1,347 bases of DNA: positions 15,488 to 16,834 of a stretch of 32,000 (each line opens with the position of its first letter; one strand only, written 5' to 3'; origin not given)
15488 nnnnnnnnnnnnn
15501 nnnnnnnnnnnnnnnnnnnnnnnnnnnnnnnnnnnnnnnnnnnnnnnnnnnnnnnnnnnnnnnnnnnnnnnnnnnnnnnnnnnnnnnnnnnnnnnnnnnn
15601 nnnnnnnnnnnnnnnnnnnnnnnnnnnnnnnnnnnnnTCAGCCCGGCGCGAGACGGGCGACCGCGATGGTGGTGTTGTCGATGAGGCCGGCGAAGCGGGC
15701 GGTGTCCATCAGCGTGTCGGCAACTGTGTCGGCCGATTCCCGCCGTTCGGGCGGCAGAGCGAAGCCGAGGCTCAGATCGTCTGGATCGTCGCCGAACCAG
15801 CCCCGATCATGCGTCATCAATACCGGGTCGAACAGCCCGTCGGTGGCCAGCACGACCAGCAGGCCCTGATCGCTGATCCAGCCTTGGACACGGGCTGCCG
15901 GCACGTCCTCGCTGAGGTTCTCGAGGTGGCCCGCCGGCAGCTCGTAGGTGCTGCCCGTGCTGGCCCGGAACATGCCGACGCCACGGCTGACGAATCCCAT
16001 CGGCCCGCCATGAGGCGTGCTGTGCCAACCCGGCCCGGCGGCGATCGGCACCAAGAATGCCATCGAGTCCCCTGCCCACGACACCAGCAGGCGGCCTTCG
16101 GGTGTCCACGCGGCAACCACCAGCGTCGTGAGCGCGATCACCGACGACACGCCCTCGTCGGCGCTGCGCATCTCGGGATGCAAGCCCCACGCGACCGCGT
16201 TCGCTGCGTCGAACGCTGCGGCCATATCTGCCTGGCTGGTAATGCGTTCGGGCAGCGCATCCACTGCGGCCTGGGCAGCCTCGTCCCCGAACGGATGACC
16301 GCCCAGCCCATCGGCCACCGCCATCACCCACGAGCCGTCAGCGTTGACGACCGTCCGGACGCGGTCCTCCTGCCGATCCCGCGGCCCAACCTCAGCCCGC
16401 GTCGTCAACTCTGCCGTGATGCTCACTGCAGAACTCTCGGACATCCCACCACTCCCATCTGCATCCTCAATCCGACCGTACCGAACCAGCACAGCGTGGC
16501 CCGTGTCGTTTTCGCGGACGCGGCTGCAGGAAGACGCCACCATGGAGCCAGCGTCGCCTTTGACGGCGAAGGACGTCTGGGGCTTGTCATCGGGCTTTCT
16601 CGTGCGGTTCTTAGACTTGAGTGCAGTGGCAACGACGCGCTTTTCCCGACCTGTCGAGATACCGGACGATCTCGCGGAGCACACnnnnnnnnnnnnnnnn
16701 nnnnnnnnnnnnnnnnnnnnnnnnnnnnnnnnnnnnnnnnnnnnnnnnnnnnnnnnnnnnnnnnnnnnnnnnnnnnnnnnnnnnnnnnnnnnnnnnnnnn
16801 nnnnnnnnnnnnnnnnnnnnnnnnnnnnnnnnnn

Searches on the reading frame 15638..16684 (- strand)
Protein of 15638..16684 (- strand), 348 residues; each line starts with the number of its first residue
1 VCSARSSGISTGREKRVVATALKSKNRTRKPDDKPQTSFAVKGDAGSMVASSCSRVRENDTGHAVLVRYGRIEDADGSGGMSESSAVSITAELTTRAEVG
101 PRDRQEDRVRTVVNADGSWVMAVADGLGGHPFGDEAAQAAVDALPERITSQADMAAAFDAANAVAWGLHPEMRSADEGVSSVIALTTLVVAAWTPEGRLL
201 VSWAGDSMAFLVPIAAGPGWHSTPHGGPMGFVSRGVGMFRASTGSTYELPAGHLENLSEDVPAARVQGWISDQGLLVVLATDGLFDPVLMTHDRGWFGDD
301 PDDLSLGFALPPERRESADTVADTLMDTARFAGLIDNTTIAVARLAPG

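Call 3: search_protein_families(library=pfam, proteins=[window:15638-16684:-], max_evalue=1)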
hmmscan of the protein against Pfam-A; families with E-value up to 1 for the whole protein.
window:15638-16684:- (348 aa): 1 family
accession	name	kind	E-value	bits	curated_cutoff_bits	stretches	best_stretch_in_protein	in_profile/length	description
PF13672.11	PP2C_2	-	5.3e-10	39.6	24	1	104-285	11-175/209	Protein phosphatase 2C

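Call 4: search_protein_families(library=padloc, proteins=[window:15638-16684:-], max_evalue=1)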
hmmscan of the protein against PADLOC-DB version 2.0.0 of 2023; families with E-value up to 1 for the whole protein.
window:15638-16684:- (348 aa): 1 family
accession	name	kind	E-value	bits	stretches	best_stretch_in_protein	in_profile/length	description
PDLC04518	PDC-M21C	-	0.0085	13.3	1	99-227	11-133/243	-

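Call 5: search_protein_families(library=ncbifam, proteins=[window:15638-16684:-], max_evalue=1)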
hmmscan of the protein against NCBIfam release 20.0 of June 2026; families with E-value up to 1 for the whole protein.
window:15638-16684:- (348 aa): 1 family
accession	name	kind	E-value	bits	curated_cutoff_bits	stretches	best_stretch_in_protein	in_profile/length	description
NF033484.1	Stp1_PP2C_phos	equivalog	4.2e-11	42.8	230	1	102-212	8-117/232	Stp1/IreP family PP2C-type Ser/Thr phosphatase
